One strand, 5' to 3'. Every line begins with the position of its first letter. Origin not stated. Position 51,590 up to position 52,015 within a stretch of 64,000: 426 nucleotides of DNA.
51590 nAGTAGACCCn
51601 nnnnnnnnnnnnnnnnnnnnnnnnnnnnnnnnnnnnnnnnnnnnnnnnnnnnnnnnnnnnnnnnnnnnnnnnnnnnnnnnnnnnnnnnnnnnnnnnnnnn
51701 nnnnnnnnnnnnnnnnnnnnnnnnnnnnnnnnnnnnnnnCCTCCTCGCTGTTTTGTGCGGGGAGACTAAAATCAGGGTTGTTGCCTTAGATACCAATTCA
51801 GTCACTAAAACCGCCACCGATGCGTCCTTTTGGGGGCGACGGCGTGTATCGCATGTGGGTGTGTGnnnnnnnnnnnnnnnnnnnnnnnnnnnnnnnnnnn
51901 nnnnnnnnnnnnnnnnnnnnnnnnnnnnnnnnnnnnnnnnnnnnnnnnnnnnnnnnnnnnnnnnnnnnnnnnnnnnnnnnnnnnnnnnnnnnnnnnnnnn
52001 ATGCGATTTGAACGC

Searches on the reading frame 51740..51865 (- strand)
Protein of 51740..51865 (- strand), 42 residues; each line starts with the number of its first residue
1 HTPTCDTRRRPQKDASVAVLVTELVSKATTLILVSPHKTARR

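Call 60: find_homologous_proteins(query=A9, max_evalue=10)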
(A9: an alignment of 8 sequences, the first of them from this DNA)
Query A9 (8 sequences) (42 aa, profile of the alignment): 28 proteins with E <= 10 among 771 candidates.
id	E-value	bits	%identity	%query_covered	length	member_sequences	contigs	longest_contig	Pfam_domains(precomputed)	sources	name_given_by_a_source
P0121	7.0e-13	66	48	69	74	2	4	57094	-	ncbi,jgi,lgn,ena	-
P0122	3.8e-9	54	68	74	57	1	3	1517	-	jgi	jgi:hypothetical protein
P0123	1.7e-8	51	63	71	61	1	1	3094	-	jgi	-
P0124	1.9e-8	51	65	74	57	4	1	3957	-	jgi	jgi:hypothetical protein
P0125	1.4e-6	45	46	64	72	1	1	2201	-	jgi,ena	-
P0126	3.7e-6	44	41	79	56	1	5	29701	-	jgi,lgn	jgi:hypothetical protein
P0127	4.9e-3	34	58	29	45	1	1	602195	-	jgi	jgi:hypothetical protein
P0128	4.6e-2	31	47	36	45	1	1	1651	-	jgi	jgi:hypothetical protein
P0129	6.1e-2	31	80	24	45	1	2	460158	-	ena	-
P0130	7.5e-2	30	80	24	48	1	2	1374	-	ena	-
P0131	9.7e-2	30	53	36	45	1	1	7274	-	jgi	jgi:hypothetical protein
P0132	1.8e-1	29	67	21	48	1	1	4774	-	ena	-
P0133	2.8e-1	28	80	24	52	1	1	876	-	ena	-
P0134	3.3e-1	28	80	24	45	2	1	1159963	-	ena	-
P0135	6.7e-1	27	58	29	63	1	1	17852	-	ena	-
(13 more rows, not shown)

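Call 62: find_encoding_contigs(protein=P0123, flank=3000, max_places=4)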
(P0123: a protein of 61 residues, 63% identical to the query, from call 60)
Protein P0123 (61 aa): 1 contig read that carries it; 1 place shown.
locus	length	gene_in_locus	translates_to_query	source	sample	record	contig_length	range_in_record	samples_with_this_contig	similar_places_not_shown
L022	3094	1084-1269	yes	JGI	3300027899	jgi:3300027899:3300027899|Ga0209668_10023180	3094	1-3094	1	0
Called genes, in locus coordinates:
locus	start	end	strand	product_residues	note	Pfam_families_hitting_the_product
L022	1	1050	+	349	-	?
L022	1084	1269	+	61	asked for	-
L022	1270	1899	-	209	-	PF01487:DHquinase_I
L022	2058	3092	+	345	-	?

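Call 63: find_encoding_contigs(protein=P0125, flank=3000, max_places=4)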
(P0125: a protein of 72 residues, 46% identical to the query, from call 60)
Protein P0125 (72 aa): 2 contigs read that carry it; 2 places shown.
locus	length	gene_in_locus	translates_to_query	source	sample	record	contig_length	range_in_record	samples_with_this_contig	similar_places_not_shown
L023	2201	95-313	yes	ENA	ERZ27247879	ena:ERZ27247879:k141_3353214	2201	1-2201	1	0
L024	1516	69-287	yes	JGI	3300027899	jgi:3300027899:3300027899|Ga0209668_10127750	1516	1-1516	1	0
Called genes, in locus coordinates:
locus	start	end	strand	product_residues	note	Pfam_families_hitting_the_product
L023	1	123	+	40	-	?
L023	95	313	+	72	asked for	-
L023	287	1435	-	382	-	PF00462:Glutaredoxin, PF13417:GST_N_3 (weak), PF01946:Thi4 (faint), PF07992:Pyr_redox_2, PF00890:FAD_binding_2 (faint), PF13738:Pyr_redox_3, PF00070:Pyr_redox (weak)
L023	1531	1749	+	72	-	-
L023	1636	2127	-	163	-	PF02915:Rubrerythrin, PF21349:RUBY_RBDX (weak)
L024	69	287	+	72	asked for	-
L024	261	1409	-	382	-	PF00462:Glutaredoxin, PF01946:Thi4 (faint), PF07992:Pyr_redox_2, PF00890:FAD_binding_2 (faint), PF12831:FAD_oxidored (weak), PF13738:Pyr_redox_3, PF00070:Pyr_redox (weak)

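Call 64: find_encoding_contigs(protein=P0126, flank=5000, max_places=6)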
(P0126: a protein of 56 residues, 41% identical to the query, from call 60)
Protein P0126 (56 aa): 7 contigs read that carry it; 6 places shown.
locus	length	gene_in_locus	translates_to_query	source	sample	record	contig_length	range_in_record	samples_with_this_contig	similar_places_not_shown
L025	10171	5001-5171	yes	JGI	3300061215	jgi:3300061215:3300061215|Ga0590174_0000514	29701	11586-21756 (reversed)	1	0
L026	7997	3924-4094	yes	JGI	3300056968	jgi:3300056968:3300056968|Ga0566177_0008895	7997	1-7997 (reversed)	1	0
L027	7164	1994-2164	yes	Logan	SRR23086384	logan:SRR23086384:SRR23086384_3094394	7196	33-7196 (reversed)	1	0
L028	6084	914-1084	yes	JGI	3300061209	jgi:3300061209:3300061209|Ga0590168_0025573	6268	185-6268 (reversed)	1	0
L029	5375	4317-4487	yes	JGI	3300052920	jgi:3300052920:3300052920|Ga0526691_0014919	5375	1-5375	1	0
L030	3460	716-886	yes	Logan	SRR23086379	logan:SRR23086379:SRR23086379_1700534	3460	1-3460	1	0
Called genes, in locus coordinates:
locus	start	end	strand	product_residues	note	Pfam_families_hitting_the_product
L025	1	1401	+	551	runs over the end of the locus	PF00890:FAD_binding_2, PF03486:HI0933_like (faint), PF07992:Pyr_redox_2 (weak), PF02910:Succ_DH_flav_C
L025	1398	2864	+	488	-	PF13085:Fer2_3, PF13510:Fer2_4 (weak), PF13183:Fer4_8, PF13187:Fer4_9 (weak), PF13534:Fer4_17 (weak), PF02754:CCG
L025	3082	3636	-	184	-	-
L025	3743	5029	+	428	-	PF01555:N6_N4_Mtase (weak)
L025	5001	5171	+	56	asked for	-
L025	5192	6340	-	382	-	PF00462:Glutaredoxin, PF13417:GST_N_3 (faint), PF01946:Thi4 (faint), PF07992:Pyr_redox_2, PF00890:FAD_binding_2 (faint), PF12831:FAD_oxidored (weak), PF13738:Pyr_redox_3, PF00070:Pyr_redox (weak)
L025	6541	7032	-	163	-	PF02915:Rubrerythrin, PF21349:RUBY_RBDX (weak)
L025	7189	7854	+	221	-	PF20582:UPF0758_N, PF04002:RadC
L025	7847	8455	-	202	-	PF02525:Flavodoxin_2, PF03358:FMN_red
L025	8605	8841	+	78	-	PF07295:DUF1451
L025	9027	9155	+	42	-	PF06397:Desulfoferrod_N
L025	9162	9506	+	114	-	PF02627:CMD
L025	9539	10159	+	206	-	PF00578:AhpC-TSA, PF08534:Redoxin, PF10417:1-cysPrx_C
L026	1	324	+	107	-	?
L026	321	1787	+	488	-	PF13085:Fer2_3, PF13510:Fer2_4 (weak), PF13183:Fer4_8, PF13187:Fer4_9 (weak), PF13534:Fer4_17 (weak), PF02754:CCG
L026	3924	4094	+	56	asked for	-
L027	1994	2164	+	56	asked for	-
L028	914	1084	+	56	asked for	-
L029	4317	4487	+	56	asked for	-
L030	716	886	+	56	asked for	-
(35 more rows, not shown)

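Call 65: find_encoding_contigs(protein=P0122, flank=3000, max_places=4)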
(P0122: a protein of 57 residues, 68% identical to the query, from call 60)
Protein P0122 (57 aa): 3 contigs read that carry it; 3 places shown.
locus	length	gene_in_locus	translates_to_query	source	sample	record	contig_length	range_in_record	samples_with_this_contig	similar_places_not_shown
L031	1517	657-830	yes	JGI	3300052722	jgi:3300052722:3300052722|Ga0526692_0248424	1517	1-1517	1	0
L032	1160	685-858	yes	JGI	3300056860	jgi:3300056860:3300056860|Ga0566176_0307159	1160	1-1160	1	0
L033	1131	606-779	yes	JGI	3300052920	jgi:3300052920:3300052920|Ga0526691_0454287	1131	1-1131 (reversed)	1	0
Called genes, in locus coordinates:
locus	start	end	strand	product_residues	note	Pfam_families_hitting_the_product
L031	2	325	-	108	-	?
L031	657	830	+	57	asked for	-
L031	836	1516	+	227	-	?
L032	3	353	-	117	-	?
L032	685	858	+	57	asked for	-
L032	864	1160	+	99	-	?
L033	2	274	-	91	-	?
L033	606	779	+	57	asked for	-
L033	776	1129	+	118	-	?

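Call 66: find_encoding_contigs(protein=P0124, flank=3000, max_places=4)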
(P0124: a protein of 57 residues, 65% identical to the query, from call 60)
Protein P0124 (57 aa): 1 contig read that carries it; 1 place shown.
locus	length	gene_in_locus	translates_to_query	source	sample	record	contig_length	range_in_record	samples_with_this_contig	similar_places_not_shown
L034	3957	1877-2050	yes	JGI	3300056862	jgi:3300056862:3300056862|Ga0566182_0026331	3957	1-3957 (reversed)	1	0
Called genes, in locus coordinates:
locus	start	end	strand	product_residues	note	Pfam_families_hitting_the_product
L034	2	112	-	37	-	?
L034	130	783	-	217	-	PF00753:Lactamase_B, PF13483:Lactamase_B_3, PF12706:Lactamase_B_2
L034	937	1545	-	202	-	PF13384:HTH_23 (faint)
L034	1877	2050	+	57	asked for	-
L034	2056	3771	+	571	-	PF00587:tRNA-synt_2b, PF03129:HGTP_anticodon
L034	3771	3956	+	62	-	?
